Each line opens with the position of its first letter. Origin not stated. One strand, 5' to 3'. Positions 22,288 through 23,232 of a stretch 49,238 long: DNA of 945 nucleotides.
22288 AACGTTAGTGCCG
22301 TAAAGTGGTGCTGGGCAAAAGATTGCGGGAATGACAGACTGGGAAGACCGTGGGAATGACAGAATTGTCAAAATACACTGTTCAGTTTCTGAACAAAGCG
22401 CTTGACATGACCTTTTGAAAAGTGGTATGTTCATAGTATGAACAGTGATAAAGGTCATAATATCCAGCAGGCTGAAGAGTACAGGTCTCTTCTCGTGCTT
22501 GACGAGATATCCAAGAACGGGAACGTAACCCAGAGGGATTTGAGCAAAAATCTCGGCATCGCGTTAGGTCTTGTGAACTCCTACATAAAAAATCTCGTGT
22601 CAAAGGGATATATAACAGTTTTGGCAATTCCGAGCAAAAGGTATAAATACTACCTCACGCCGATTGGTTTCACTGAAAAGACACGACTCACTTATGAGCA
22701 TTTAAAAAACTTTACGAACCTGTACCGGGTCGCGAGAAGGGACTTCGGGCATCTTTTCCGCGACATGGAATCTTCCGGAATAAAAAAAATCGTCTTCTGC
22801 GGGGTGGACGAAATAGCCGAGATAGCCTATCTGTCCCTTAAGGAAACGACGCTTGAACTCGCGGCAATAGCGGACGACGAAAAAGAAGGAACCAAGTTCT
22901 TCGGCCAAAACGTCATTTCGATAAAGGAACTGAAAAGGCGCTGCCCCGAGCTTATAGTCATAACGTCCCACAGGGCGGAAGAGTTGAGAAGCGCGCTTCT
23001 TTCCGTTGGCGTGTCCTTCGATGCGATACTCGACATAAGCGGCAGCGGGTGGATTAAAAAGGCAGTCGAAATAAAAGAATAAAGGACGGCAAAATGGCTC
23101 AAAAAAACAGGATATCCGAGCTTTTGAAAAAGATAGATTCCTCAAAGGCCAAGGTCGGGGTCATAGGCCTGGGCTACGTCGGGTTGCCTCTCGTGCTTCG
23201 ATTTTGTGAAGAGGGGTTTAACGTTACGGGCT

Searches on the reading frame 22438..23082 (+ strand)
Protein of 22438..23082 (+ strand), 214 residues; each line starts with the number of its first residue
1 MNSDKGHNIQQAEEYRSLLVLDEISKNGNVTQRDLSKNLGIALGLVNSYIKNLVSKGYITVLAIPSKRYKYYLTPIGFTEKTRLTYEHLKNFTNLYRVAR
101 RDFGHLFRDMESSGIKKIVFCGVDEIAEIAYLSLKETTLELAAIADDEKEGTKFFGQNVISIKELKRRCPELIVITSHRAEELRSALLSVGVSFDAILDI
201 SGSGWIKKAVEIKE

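Call 3: search_protein_families(library=pfam, proteins=[window:22438-23082:+], max_evalue=0.01)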
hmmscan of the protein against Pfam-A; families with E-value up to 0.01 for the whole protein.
window:22438-23082:+ (214 aa): 6 families
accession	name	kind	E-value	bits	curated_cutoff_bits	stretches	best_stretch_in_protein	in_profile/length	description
PF13412.12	HTH_24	-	4.6e-12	45.8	21.9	1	18-60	6-48/48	Winged helix-turn-helix DNA-binding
PF12802.13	MarR_2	-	8.7e-06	26.3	27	1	18-61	8-52/61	MarR family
PF01047.28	MarR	-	2e-05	24.8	24.6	1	17-65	5-53/59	MarR family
PF01978.25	TrmB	-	0.00039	20.6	25.6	1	26-71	19-64/68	Sugar-specific transcriptional regulator TrmB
PF02002.24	TFIIE_alpha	-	0.0022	18.3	22.9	1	10-60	8-58/105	TFIIE alpha subunit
PF14502.12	HTH_41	-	0.0058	16.5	25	0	34-61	11-38/48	Helix-turn-helix domain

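Call 4: search_protein_families(library=ncbifam, proteins=[window:22438-23082:+], max_evalue=0.01)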
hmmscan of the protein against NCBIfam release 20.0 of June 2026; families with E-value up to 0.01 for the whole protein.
window:22438-23082:+ (214 aa): 4 families
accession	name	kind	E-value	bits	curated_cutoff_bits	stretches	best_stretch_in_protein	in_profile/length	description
TIGR04176.1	MarR_EPS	equivalog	4.8e-17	61.9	88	1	17-111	6-104/105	MarR family EPS-associated transcriptional regulator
NF050133.1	TransRegFabT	equivalog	9.3e-06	26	200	1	20-93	34-104/138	fatty acid biosynthesis transcriptional regulator FabT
TIGR01884.1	cas_HTH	subfamily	0.0001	21.8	60.2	1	14-72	141-197/202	CRISPR-associated CARF protein Csa3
NF053610.1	Sso10a_fam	subfamily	0.0029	17.6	60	1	27-77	16-60/64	Sso10a family chromatin protein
